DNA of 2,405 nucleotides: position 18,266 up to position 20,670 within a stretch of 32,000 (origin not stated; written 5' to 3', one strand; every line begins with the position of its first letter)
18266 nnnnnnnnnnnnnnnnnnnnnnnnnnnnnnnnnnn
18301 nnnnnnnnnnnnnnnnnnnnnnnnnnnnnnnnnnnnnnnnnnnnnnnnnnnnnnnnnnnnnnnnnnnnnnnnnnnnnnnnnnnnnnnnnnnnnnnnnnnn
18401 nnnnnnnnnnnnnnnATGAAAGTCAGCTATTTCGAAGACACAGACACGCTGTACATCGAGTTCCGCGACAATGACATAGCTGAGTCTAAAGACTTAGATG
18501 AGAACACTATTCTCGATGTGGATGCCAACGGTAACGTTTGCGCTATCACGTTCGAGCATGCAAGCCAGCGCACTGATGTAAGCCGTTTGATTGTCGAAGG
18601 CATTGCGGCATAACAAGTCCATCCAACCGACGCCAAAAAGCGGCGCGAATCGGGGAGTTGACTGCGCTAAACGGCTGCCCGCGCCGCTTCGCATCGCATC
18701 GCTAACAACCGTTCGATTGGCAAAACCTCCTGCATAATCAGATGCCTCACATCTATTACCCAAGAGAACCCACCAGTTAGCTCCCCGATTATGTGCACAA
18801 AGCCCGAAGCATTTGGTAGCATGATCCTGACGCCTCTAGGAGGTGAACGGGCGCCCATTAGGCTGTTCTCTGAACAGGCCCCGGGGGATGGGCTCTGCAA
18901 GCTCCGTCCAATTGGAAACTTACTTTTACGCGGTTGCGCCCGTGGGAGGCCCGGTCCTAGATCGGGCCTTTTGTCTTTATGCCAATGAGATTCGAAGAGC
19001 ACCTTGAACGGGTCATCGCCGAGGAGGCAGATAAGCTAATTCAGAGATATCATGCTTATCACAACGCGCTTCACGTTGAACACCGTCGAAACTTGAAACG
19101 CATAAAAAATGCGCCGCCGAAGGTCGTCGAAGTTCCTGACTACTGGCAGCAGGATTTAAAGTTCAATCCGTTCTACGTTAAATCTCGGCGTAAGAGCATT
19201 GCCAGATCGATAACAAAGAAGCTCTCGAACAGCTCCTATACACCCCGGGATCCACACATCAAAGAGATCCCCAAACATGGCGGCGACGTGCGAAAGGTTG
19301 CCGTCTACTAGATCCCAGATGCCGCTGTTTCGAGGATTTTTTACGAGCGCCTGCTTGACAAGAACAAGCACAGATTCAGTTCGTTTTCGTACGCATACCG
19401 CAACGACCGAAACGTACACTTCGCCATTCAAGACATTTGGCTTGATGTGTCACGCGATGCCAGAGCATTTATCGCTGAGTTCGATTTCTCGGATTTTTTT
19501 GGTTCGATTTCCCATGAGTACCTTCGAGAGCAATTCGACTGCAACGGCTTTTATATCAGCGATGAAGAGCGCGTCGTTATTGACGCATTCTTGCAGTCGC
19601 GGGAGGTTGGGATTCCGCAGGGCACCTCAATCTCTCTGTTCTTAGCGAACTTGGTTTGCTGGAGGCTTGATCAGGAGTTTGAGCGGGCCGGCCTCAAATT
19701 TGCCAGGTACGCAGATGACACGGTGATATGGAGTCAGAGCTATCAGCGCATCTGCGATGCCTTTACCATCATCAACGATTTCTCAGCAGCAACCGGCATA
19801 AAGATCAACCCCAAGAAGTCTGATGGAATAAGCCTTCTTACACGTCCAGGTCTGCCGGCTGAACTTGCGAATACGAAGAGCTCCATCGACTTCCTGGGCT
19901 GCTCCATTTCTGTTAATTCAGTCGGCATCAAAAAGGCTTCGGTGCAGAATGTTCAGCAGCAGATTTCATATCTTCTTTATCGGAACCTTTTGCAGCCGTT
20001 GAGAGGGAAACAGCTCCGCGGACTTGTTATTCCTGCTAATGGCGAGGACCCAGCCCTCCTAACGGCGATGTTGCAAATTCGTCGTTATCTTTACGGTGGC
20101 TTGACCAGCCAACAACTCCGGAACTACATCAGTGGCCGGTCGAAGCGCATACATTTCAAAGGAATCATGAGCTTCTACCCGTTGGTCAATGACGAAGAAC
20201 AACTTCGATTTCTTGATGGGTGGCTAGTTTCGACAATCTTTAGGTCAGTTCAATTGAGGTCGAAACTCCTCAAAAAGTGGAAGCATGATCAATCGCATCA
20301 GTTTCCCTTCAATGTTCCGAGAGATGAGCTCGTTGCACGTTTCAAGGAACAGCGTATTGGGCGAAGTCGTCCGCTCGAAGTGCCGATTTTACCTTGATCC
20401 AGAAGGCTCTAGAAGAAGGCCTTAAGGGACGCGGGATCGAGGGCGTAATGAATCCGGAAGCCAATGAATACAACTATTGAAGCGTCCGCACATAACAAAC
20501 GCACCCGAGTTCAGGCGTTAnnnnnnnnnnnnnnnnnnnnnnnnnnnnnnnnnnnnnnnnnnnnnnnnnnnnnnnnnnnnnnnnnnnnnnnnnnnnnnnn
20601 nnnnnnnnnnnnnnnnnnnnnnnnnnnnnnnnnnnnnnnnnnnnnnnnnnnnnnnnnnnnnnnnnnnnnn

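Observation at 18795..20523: Defence-type standalone reverse transcriptase cassette with a structured leader, a terminator abutting the start codon, and a single in-frame amber codon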

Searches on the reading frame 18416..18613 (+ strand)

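Call 58: search_protein_families(library=padloc, proteins=[window:18416-18613:+], max_evalue=0.001)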
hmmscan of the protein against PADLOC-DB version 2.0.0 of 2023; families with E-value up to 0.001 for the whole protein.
window:18416-18613:+ (65 aa): 0 families

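Call 66: search_protein_families(library=pfam, proteins=[window:18416-18613:+], max_evalue=1)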
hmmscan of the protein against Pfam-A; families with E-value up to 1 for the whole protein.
window:18416-18613:+ (65 aa): 2 families
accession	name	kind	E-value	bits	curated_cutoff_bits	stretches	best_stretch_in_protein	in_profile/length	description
PF10049.14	DUF2283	-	5.8e-19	68.4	23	1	2-50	1-49/49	Protein of unknown function (DUF2283)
PF13619.11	KTSC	-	0.05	13.8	25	1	2-25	7-30/58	KTSC domain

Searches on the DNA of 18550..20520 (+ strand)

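Call 40: search_rna_families(source=window, start=18550, end=19050, threshold=evalue, max_evalue=10)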
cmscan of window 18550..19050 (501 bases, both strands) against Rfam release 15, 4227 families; matches with E-value up to 10: 1.
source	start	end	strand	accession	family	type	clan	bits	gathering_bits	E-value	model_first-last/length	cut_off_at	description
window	18634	18689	-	RF00223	IRES_Bip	Cis-reg; IRES;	-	10.5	40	0.49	61-117/263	no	bip internal ribosome entry site (IRES)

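Call 50: build_rna_model(alignment_id=A5, structure=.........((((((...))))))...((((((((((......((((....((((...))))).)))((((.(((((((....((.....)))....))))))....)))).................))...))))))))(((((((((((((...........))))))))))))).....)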
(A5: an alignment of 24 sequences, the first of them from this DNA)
Model R1 built from alignment A5 (24 sequences, 183 columns); structure: as given.
model positions 158; base pairs 50; branch points 3; effective number of sequences 3.5; information 0.59 bits per position. Calibrated on 0.2 Mb of random sequence (short: E-values are rough).
structure used (alignment columns):
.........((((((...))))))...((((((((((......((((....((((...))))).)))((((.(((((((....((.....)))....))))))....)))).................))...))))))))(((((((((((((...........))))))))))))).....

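Call 51: search_with_rna_model(model_id=R1, sources=[window, L001, L002, L003, L004, L005, L006, L007, L008, L009, L010, L011, L012, L013, L014, L015, L016, L017, L018, L019, L020, L021, L022, L023, L024, L025, L026, L027, L028, L029, L030, L031, L032, L033, L034, L035, L036, L037, L038, L039, L040, L041, L042, L043, L044, L045, L046, L047, L048, L049, L050, L051, L052, L053, L054, L055, L056, L057, L058, L059, L060, L061, L062, L063, L064, L065, L066, L067, L068, L069, L070, L071, L072, L073, L074, L075, L076, L077, L078, L079, L080], max_evalue=0.01, make_alignment=true)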
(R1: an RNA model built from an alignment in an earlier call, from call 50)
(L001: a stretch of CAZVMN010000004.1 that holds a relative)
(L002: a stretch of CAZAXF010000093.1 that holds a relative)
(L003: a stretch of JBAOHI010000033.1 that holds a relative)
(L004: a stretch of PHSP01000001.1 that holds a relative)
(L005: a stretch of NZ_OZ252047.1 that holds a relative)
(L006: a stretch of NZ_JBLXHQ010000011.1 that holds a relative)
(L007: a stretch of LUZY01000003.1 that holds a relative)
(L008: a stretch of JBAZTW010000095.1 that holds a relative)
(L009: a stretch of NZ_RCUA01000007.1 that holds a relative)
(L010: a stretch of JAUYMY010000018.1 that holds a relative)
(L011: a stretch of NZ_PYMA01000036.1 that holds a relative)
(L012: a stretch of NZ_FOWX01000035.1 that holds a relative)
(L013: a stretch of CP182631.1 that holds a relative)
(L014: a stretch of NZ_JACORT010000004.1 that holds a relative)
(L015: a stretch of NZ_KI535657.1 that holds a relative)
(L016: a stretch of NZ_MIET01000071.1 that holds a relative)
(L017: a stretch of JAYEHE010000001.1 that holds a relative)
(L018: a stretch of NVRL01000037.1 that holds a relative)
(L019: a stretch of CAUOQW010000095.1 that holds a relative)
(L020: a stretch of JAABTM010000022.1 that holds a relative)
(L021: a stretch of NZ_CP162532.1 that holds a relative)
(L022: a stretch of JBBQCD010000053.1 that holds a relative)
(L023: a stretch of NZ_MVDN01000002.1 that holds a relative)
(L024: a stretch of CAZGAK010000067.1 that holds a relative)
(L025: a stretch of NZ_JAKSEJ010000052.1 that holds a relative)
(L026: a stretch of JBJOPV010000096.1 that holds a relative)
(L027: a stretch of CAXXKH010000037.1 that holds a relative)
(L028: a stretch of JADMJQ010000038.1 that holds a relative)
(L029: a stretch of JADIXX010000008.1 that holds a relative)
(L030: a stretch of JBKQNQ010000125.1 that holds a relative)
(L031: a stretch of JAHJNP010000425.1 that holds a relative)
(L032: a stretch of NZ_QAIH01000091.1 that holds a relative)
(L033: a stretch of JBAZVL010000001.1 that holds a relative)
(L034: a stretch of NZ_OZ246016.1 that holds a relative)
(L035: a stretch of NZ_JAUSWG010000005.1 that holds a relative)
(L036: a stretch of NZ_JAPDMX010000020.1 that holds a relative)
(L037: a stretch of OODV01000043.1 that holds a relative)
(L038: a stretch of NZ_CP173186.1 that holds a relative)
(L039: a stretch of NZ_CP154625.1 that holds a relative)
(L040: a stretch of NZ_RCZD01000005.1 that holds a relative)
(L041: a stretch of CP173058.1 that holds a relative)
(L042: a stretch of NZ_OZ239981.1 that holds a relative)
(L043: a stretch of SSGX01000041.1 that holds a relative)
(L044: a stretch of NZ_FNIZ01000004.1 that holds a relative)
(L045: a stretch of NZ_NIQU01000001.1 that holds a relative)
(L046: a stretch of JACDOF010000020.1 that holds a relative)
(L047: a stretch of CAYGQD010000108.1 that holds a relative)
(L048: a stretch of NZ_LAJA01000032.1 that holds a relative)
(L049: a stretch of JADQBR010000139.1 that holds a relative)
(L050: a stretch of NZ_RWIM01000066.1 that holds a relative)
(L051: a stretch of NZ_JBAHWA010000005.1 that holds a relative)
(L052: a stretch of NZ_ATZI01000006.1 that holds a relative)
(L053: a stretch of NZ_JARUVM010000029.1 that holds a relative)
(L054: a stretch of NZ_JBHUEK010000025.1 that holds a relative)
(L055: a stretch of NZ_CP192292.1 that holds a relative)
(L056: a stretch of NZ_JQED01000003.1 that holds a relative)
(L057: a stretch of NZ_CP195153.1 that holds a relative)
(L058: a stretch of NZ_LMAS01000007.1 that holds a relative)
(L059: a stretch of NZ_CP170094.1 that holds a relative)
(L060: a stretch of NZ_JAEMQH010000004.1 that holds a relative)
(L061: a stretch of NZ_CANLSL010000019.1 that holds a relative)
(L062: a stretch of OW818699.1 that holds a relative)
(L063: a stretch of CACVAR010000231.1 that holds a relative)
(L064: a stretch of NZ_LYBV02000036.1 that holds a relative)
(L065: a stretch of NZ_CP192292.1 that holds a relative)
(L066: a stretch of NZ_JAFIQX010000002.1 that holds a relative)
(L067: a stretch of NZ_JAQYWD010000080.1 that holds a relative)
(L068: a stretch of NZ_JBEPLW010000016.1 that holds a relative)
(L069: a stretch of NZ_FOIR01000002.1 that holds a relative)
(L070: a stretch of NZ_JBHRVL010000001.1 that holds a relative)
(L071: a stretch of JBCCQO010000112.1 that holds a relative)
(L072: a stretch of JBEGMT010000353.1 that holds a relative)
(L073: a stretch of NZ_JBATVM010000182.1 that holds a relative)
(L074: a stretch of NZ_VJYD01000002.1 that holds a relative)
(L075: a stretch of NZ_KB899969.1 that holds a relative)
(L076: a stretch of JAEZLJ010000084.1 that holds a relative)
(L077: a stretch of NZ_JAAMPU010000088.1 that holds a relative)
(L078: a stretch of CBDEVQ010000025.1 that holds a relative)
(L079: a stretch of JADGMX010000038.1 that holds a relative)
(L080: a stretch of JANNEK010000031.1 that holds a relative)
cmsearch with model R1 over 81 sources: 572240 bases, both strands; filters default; matches with E-value up to 0.01: 77.
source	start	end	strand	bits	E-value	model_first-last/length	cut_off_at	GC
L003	2752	2910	+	144.4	3.9e-35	1-158/158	no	0.49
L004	2832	2989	+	144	5.2e-35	1-158/158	no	0.43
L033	2830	2988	+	140.5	4.1e-34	1-158/158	no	0.46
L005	2831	2989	+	139.2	9.2e-34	1-158/158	no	0.42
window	18824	18977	+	139.1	9.9e-34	1-158/158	no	0.6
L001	2846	2999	+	139.1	9.9e-34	1-158/158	no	0.6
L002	2846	2999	+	139.1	9.9e-34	1-158/158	no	0.6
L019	2800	2956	+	137.6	2.4e-33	1-158/158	no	0.48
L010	2828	2988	+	136.5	4.6e-33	1-158/158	no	0.45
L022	2562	2719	+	134.5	1.5e-32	1-158/158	no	0.57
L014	554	711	+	132.6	4.9e-32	1-158/158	no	0.55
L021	2822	2979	+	131.7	8.3e-32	1-158/158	no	0.51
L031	1307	1463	+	131.2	1.1e-31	1-158/158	no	0.55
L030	2829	2987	+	130.8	1.4e-31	1-158/158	no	0.53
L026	2829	2987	+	129.5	3e-31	1-158/158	no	0.55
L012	2830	2987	+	126.7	1.7e-30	1-158/158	no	0.46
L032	2833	2990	+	125.1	4.3e-30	1-158/158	no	0.51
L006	2862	3000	+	123.9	8.8e-30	1-158/158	no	0.5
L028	2828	2987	+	123.3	1.2e-29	1-158/158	no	0.55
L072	2829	2987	+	122.9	1.6e-29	1-158/158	no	0.47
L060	2861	2999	+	119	1.7e-28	1-158/158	no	0.5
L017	2450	2615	+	106.3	3.6e-25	1-158/158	no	0.43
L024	2826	2992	+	99.8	1.8e-23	1-158/158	no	0.45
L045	2828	2986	+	98.2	4.5e-23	1-158/158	no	0.48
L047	2831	2990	+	94.4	4.4e-22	1-158/158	no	0.47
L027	2825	2987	+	93.9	6.1e-22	1-158/158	no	0.49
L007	2661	2819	+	89.9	6.9e-21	1-158/158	no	0.34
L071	2823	2986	+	84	2.4e-19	1-158/158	no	0.51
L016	2705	2888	+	81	1.4e-18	1-158/158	no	0.41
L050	2811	2982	+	79.7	3e-18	1-158/158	no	0.49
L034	2820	2991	+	79.1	4.4e-18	1-158/158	no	0.51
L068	2816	2970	+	79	4.7e-18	1-158/158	no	0.37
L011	209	391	+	78.9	4.9e-18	1-158/158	no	0.43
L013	2809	2992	+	77.5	1.1e-17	1-158/158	no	0.41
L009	2809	2992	+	76.8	1.7e-17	1-158/158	no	0.42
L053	2818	2962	+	76.5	2.1e-17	1-158/158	no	0.52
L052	2800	2958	+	75.9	3.1e-17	1-158/158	no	0.32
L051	2824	2985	+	75.1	4.9e-17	1-158/158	no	0.52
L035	2784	2956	+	74.5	7.1e-17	1-158/158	no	0.31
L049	2805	2964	+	74.4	7.5e-17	1-158/158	no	0.39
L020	868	1046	+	71.7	3.7e-16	1-158/158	no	0.45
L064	2799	2964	+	71.6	4e-16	1-158/158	no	0.34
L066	2806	2965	+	70.6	7.3e-16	1-158/158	no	0.38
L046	2826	2985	+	69.4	1.5e-15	1-158/158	no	0.39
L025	2806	2989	+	69.3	1.6e-15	1-158/158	no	0.48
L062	2807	2968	+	69.1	1.8e-15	1-158/158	no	0.39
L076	624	782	+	68.9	2.1e-15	1-158/158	no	0.38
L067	2809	2990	+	65.1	2e-14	1-158/158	no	0.42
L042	2822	2992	+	63.1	6.5e-14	1-158/158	no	0.5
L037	2822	2992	+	63.1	6.7e-14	1-158/158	no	0.5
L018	2808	2991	+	63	7.2e-14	1-158/158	no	0.38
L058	2818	2977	+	62.7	8.5e-14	1-158/158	no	0.33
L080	13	173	+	58.5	1.1e-12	1-158/158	no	0.38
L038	2822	2993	+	57.6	1.8e-12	1-158/158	no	0.45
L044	2786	2969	+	55.4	6.7e-12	1-158/158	no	0.41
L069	2814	2972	+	55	8.8e-12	1-158/158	no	0.4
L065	2842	3001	+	54.4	1.3e-11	1-158/158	no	0.4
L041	2821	2993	+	52.9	3e-11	1-158/158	no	0.42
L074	2813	2966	+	50.5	1.3e-10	1-158/158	no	0.33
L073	2830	2969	+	50.2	1.5e-10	1-158/158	no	0.28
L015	2817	2992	+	50.2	1.5e-10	1-158/158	no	0.51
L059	2799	2961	+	48.4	4.7e-10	1-158/158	no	0.33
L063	193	359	+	47.9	6.2e-10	1-158/158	no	0.31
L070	2821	2980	+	47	1e-09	1-158/158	no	0.32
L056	2815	2988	+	46.7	1.3e-09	1-158/158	no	0.36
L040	2844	3000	+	46.3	1.6e-09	1-158/158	no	0.45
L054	2796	2960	+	45.8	2.1e-09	1-158/158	no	0.4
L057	2813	2990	+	44.3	5.4e-09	1-158/158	no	0.42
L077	2100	2262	+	43.1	1.1e-08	1-158/158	no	0.36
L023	2815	3002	+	42.6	1.5e-08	1-158/158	no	0.38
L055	2826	2991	+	40.4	5.4e-08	1-158/158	no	0.41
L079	1126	1288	+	39.2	1.1e-07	1-158/158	no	0.37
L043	2831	2988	+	38.4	1.8e-07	1-158/158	no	0.32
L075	2825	2986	+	37.6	3e-07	1-158/158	no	0.35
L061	2859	2993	+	35.3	1.2e-06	1-158/158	no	0.36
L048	2805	2979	+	33.7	3.2e-06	1-158/158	no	0.42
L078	2824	2985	+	29.8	3.3e-05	1-158/158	no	0.23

Alignment A6: 77 matches aligned to the model, 317 columns, each read 5' to 3' on its own strand. Consensus structure (alignment columns), stored with it:
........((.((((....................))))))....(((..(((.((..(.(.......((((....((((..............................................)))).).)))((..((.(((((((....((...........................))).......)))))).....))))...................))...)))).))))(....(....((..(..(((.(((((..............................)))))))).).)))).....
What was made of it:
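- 18824..18977 (+): DRT9 non-coding RNA (scaffold plus template). The predicted transcript is about 18829-18978. The covariance-model hit scores 139 bits, E=1e-33, and is the only hit in the window (call 51).
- On DRT9 / UG28 RT-ncRNA defence system: The covariance model built from 24 loci finds window 18824-18977 at 139 bits, and finds one hit just upstream of the RT in 77 of 81 sources (call 51).
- The covariance model finds one hit per locus, always just upstream of the RT, in 77 of 81 sources (call 51).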

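Call 63: search_dna_similar(query=window:18789-20520:+, collection=plasmids, mode=distant, max_rows=12)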
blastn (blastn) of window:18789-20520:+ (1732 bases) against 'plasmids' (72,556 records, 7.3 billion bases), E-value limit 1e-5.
No match.
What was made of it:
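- Tried and rejected: DNA search of the plasmid collection with the cassette: no match (call 63).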

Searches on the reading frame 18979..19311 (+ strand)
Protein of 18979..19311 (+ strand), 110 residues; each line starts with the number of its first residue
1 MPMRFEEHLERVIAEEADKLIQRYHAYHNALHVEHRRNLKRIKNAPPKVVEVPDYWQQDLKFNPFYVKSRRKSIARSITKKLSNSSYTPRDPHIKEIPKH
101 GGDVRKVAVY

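Call 35: list_cluster_members(proteins=[window:18979-19311:+, window:19447-20397:+, window:19312-20397:+, window:18162-18419:+, window:17719-18096:+, window:15609-16133:+, window:13845-14807:+, window:9501-9947:+])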
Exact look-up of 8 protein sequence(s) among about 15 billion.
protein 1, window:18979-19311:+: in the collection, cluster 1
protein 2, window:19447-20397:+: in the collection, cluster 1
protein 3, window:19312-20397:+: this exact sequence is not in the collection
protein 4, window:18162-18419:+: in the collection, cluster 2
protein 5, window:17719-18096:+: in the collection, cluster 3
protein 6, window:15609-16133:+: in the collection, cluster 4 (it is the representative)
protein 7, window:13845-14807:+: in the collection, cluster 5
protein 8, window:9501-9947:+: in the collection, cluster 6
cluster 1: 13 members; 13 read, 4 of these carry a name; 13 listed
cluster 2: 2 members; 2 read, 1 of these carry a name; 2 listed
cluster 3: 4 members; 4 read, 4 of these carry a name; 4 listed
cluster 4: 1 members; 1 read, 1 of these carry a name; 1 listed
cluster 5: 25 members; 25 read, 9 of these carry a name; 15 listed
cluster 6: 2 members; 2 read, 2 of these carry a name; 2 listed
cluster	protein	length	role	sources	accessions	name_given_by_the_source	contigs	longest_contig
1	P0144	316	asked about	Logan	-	-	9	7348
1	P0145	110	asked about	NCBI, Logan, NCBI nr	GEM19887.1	hypothetical protein NONS58_12860 [Nitrosococcus oceani]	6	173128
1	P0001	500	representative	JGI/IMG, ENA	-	-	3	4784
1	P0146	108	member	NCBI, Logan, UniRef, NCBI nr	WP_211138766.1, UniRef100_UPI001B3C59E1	hypothetical protein [Nitrosococcus oceani] | hypothetical protein n=1 Tax=Nitrosococcus oceani TaxID=1229 RepID=UPI001B3C59E1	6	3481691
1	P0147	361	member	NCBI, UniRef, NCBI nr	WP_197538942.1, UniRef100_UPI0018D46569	reverse transcriptase domain-containing protein [Nitrosococcus oceani] | reverse transcriptase domain-containing protein n=1 Tax=Nitrosococcus oceani TaxID=1229 ...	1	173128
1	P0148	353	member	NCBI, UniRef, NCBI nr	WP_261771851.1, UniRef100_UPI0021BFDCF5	reverse transcriptase domain-containing protein [Nitrosococcus oceani] | reverse transcriptase domain-containing protein n=1 Tax=Nitrosococcus oceani TaxID=1229 ...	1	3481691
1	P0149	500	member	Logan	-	-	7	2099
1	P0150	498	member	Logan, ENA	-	-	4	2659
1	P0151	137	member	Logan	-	-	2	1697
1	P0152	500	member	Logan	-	-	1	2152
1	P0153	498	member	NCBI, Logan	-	-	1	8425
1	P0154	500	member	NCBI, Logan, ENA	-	-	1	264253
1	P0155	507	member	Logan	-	-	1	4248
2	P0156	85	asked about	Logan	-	-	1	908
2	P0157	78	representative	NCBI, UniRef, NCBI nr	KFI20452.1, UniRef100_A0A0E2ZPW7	membrane protein [Nitrosococcus oceani C-27] | Membrane protein n=1 Tax=Nitrosococcus oceani C-27 TaxID=314279 RepID=A0A0E2ZPW7_9GAMM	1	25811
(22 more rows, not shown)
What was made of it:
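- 19309..19311 (+): Lesion 1: amber TAG replacing the invariant Gln111 (CAG in L001 and L002). It lies upstream of RT motifs 2-7. The 110-aa product ending here is present in the independent strain NS58 and in Logan assemblies (call 35).
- Both truncated products are present in independent N. oceani assemblies (call 35). RefSeq annotates 353-aa and 361-aa fragments in two assemblies (call 35).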
